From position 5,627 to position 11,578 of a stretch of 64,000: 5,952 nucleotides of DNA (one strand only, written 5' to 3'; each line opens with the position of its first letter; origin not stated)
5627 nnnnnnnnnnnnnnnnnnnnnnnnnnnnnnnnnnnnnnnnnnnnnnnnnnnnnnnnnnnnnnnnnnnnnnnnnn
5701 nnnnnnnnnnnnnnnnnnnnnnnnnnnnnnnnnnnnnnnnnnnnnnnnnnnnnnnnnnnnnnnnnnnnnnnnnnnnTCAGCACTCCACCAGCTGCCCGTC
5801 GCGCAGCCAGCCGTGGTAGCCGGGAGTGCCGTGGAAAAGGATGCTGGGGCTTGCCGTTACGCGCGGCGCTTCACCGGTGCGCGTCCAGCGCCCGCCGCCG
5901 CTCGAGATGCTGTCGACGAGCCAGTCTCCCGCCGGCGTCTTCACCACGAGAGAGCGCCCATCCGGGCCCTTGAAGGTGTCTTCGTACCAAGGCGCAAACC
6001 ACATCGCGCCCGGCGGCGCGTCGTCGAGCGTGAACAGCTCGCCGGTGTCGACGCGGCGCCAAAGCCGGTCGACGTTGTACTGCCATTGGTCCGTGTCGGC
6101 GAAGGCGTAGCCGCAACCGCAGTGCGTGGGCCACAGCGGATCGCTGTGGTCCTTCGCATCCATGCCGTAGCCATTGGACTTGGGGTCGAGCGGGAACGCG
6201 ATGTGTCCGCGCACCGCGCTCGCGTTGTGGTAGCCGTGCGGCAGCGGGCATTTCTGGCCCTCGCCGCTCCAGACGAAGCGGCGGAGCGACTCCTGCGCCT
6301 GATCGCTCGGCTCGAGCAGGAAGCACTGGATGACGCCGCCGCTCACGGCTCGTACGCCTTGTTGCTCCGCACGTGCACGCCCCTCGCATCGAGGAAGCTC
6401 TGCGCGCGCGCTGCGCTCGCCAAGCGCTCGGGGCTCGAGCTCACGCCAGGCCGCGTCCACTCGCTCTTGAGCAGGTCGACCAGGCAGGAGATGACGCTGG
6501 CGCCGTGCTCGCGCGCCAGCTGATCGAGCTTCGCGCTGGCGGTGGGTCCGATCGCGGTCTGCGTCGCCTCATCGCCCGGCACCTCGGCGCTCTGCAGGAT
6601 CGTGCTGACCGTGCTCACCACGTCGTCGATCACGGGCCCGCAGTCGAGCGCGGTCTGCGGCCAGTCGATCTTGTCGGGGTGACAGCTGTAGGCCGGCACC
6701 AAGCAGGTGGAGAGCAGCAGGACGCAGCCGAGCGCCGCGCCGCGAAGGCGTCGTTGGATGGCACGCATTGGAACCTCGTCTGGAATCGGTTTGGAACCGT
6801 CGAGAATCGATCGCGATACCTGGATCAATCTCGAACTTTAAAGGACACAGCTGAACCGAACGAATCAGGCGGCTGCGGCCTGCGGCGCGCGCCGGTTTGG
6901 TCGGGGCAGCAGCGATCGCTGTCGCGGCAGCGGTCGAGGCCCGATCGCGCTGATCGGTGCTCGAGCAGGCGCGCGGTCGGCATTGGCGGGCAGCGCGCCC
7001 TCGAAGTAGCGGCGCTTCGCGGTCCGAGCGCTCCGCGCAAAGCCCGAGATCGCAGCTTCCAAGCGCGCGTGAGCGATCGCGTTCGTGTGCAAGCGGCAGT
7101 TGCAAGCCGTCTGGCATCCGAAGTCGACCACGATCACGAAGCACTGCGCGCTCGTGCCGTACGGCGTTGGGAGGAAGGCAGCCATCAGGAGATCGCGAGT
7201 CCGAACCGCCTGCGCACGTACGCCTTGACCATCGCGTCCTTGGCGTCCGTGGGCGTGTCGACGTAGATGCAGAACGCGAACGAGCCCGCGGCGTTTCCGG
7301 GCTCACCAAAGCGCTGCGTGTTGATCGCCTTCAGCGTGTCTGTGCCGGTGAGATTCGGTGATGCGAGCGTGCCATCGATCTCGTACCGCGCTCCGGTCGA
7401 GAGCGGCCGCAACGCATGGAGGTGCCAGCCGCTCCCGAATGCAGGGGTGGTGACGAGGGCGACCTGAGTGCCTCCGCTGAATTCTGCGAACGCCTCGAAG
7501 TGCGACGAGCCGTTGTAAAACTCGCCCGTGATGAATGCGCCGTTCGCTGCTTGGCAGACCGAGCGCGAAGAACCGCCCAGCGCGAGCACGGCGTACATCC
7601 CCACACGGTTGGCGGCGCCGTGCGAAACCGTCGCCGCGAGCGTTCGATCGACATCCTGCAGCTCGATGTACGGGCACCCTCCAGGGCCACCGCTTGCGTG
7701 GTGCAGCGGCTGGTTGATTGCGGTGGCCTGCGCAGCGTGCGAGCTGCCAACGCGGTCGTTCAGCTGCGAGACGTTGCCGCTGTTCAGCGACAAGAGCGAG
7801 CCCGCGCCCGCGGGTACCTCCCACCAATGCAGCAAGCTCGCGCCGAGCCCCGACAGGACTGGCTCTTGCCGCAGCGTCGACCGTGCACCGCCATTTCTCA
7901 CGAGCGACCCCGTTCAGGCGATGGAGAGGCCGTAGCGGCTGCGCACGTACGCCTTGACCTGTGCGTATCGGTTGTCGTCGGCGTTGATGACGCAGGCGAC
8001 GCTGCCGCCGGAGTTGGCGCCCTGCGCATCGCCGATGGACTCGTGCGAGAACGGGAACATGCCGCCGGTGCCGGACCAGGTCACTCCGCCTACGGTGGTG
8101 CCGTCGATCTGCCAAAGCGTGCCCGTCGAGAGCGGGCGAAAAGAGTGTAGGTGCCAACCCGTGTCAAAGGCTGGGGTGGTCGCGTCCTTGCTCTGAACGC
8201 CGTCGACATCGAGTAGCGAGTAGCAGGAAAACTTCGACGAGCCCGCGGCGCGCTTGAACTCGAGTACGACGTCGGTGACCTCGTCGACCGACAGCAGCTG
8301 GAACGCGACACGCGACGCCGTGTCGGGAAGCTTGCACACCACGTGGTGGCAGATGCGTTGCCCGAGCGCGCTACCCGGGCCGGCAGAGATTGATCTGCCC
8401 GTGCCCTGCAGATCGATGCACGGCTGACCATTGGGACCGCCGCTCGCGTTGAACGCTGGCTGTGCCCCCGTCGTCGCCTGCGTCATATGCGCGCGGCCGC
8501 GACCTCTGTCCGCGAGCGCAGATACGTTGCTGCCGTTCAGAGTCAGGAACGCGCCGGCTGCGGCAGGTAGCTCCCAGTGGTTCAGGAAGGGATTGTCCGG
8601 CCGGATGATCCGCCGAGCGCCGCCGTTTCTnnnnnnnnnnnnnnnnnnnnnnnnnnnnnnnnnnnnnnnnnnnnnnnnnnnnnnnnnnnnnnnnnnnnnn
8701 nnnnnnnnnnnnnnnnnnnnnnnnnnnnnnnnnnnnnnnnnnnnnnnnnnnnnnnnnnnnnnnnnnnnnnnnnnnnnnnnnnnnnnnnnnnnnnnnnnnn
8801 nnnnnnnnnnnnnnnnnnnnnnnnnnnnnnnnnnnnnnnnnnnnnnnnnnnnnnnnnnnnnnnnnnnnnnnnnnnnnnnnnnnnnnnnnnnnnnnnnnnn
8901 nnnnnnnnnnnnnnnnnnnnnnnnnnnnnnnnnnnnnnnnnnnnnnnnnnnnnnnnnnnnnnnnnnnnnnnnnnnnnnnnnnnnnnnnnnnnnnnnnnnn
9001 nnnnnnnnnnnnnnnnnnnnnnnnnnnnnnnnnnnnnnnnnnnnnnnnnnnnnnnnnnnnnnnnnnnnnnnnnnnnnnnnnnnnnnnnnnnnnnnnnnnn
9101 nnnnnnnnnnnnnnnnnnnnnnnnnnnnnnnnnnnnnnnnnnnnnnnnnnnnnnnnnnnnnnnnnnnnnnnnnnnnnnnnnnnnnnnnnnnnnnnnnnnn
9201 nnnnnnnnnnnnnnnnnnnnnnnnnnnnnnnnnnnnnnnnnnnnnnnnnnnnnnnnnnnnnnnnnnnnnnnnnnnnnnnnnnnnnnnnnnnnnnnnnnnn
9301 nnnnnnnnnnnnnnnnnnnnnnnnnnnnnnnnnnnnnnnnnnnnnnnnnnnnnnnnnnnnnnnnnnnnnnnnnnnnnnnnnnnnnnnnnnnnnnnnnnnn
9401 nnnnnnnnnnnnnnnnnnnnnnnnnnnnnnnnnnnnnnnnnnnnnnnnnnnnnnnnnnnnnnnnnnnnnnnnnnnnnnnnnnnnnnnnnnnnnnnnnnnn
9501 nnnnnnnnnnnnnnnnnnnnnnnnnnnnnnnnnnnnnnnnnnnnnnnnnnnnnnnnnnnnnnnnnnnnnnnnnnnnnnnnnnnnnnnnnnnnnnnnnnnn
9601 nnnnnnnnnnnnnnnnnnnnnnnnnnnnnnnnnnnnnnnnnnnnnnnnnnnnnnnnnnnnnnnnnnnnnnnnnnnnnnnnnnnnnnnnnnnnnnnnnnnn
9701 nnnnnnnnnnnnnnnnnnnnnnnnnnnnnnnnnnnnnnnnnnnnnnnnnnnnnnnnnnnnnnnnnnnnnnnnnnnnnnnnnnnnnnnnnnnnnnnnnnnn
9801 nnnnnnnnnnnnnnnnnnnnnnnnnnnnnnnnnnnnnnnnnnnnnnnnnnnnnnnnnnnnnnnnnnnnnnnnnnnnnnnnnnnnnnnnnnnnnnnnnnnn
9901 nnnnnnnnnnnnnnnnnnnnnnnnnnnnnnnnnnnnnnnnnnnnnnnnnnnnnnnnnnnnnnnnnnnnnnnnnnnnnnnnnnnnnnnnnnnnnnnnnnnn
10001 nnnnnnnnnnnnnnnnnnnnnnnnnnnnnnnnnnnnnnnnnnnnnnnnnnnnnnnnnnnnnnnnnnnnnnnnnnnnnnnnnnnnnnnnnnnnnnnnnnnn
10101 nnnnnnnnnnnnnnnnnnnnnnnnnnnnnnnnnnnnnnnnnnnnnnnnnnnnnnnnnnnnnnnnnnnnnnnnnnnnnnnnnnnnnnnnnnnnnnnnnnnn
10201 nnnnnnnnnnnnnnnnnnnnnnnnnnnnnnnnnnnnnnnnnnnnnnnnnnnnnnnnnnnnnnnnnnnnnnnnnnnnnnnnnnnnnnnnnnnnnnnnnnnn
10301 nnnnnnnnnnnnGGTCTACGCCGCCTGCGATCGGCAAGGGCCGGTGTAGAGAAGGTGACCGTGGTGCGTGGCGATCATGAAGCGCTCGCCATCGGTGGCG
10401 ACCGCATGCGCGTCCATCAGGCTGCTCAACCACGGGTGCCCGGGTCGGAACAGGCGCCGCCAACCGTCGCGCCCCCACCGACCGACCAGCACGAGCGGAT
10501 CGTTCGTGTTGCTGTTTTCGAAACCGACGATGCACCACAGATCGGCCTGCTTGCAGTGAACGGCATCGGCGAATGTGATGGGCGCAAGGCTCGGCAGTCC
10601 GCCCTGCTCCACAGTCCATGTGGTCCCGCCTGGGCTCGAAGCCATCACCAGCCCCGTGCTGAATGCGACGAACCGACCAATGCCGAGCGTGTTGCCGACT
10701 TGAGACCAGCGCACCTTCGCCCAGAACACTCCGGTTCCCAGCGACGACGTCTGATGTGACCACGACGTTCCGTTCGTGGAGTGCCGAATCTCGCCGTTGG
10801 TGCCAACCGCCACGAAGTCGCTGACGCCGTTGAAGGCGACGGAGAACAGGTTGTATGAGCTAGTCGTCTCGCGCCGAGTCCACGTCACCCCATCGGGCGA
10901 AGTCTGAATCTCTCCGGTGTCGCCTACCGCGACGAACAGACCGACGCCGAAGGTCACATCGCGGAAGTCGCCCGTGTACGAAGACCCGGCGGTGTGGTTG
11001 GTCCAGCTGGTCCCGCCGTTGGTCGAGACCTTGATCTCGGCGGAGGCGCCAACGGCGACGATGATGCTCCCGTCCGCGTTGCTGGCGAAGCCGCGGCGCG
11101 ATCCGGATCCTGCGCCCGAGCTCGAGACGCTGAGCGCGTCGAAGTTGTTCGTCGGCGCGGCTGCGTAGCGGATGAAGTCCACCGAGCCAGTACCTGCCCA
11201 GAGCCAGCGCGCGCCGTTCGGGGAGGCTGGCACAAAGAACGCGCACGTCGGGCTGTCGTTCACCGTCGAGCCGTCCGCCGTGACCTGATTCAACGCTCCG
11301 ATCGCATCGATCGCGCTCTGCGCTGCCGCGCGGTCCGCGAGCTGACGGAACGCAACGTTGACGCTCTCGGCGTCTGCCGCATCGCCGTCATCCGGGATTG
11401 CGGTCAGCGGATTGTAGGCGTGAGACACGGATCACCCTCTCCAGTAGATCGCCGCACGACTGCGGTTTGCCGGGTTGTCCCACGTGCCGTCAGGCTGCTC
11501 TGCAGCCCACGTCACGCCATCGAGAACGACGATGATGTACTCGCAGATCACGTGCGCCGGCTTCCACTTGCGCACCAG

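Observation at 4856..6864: Three-gene cargo cassette between an AT-richer spacer and a strong terminator-like hairpin, wedged between the fibre genes and the lysis cassette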

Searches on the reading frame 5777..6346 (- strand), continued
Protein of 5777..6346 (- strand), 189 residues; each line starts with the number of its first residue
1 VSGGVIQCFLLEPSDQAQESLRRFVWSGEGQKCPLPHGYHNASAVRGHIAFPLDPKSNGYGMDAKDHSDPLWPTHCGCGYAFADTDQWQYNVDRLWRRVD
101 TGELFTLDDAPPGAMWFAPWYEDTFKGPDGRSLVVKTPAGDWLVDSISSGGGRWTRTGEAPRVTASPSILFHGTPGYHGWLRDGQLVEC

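Call 95: search_solved_structures(query=A1, max_evalue=10, show_alignments=1)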
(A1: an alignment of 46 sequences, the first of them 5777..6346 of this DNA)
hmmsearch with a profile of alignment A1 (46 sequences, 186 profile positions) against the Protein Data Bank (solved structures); distinct sequences matched with E-value up to 10: 12.
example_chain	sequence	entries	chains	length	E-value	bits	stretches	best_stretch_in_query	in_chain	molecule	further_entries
1a1h_A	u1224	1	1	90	0.12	15.6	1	21-95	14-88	QGSR ZINC FINGER PEPTIDE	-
1jk1_A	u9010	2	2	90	0.14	15.3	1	20-95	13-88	ZIF268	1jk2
1a1i_A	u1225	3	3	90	0.17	15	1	20-95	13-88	RADR ZIF268 ZINC FINGER PEPTIDE | PROTEIN (RADR ZIF268 ZINC FINGER PEPTIDE) | RADR ZIF268 VARIANT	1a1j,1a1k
1a1f_A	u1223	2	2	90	0.19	14.8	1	20-95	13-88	THREE-FINGER ZIF268 PEPTIDE | DSNR ZINC FINGER PEPTIDE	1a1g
1a1l_A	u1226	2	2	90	0.22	14.6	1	19-95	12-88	PROTEIN (ZIF268 ZINC FINGER PEPTIDE)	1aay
4x9j_A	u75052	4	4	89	0.23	14.6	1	19-95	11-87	Early growth response protein 1 | Zn Finger protein | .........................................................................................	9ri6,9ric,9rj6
4r2a_A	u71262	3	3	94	0.29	14.3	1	19-95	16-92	Early growth response protein 1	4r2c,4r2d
1p47_A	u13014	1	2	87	0.35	14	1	19-90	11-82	Early growth response protein 1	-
1zaa_C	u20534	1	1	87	0.4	13.8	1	20-90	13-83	PROTEIN (ZIF268)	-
9lqp_B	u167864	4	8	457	0.51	13.5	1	21-99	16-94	Early growth response protein 1,V(D)J recombination-activating protein 2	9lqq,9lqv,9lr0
7mc1_A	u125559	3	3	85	1.2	12.2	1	21-93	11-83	Isoform 2 of Zinc finger and BTB domain-containing protein 17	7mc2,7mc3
1yiq_A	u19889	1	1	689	2.9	11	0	115-164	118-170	Quinohemoprotein alcohol dehydrogenase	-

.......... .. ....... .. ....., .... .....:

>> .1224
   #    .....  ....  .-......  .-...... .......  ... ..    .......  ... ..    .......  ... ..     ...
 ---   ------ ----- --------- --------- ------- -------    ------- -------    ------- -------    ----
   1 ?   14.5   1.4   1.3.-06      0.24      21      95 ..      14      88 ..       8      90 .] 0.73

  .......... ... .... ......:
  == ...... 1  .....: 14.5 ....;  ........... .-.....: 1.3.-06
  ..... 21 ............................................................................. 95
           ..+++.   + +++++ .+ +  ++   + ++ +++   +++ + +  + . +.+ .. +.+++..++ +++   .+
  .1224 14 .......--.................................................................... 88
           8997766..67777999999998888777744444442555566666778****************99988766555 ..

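Call 96: search_solved_structures(query=A6, max_evalue=10, show_alignments=1)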
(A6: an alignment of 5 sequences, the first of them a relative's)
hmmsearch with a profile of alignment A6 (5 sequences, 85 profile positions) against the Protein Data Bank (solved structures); distinct sequences matched with E-value up to 10: 0.

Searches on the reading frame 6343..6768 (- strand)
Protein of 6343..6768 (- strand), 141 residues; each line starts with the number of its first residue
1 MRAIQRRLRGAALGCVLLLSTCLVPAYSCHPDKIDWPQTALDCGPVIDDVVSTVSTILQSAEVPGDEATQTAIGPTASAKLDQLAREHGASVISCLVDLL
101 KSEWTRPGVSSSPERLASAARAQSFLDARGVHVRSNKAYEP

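Call 7: search_protein_families(library=pfam, proteins=[window:6343-6768:-], max_evalue=1)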
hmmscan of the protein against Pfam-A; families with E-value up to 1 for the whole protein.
window:6343-6768:- (141 aa): 0 families

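Call 8: search_protein_families(library=phrogs, proteins=[window:6343-6768:-], max_evalue=1)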
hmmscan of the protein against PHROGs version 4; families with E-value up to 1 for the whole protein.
window:6343-6768:- (141 aa): 1 family
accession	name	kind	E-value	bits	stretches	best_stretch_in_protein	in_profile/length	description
phrog_19247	-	unknown function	0.055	14.8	1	29-87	30-91/96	-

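Call 9: search_protein_families(library=ncbifam, proteins=[window:6343-6768:-], max_evalue=1)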
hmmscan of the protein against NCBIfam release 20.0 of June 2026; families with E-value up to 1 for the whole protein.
window:6343-6768:- (141 aa): 0 families

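Call 10: search_protein_families(library=padloc, proteins=[window:6343-6768:-], max_evalue=1)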
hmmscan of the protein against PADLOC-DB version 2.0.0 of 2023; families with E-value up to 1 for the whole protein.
window:6343-6768:- (141 aa): 0 families

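Call 52: find_homologous_proteins(query=window:6343-6768:-, max_evalue=0.01)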
Query window:6343-6768:- (141 aa): 2 proteins with E <= 0.01 among 122 candidates.
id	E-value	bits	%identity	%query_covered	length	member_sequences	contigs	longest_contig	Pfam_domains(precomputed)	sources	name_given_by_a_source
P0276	1.7e-86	305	100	100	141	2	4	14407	-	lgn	-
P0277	2.8e-43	165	60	93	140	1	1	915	-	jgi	jgi:hypothetical protein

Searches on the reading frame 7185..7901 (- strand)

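Call 7: search_protein_families(library=pfam, proteins=[window:7185-7901:-], max_evalue=1)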
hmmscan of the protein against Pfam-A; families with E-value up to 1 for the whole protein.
window:7185-7901:- (238 aa): 0 families

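Call 8: search_protein_families(library=phrogs, proteins=[window:7185-7901:-], max_evalue=1)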
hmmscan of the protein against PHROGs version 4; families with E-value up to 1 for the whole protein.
window:7185-7901:- (238 aa): 1 family
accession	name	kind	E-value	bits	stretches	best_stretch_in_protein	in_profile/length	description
phrog_38516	-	unknown function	0.14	13.4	1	115-151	9-46/71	-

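Call 9: search_protein_families(library=ncbifam, proteins=[window:7185-7901:-], max_evalue=1)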
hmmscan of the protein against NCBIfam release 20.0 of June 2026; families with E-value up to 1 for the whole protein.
window:7185-7901:- (238 aa): 0 families

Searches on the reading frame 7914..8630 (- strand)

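Call 7: search_protein_families(library=pfam, proteins=[window:7914-8630:-], max_evalue=1)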
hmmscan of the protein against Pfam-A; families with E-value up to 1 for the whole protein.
window:7914-8630:- (238 aa): 0 families

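Call 8: search_protein_families(library=phrogs, proteins=[window:7914-8630:-], max_evalue=1)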
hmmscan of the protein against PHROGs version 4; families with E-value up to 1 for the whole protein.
window:7914-8630:- (238 aa): 1 family
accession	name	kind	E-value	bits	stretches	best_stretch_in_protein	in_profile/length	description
phrog_10356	-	head and packaging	0.00023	20.4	1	32-144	401-509/852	virion structural protein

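Call 9: search_protein_families(library=ncbifam, proteins=[window:7914-8630:-], max_evalue=1)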
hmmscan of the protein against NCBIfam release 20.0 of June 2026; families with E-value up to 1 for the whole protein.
window:7914-8630:- (238 aa): 0 families

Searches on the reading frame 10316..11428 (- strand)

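Call 7: search_protein_families(library=pfam, proteins=[window:10316-11428:-], max_evalue=1)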
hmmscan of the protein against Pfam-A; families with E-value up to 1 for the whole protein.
window:10316-11428:- (370 aa): 2 families
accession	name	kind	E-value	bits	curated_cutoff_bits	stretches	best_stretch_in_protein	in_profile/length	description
PF14870.12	PSII_BNR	-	0.0012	18.6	27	1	69-161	196-285/303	Photosynthesis system II assembly factor YCF48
PF22039.1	HUTI_composite_bact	-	0.53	10.4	25.5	0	119-132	6-19/26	Imidazolonepropionase-like composite domain, bacteria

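Call 8: search_protein_families(library=phrogs, proteins=[window:10316-11428:-], max_evalue=1)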
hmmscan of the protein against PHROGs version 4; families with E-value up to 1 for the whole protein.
window:10316-11428:- (370 aa): 0 families

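Call 9: search_protein_families(library=ncbifam, proteins=[window:10316-11428:-], max_evalue=1)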
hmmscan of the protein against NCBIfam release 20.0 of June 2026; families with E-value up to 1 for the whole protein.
window:10316-11428:- (370 aa): 3 families
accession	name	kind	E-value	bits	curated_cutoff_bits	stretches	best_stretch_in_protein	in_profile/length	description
NF045728.1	glycosyl_F510_1955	equivalog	0.00092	18.5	175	1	133-272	75-211/246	F510_1955 family glycosylhydrolase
NF010237.0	PRK13684.1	equivalog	0.0013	17.8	326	2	129-275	151-296/334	photosynthesis system II assembly factor Ycf48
NF053688.1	BamI_Bacteroidota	equivalog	0.011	15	370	1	129-226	184-285/452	BamI family beta-barrel-assembly machinery protein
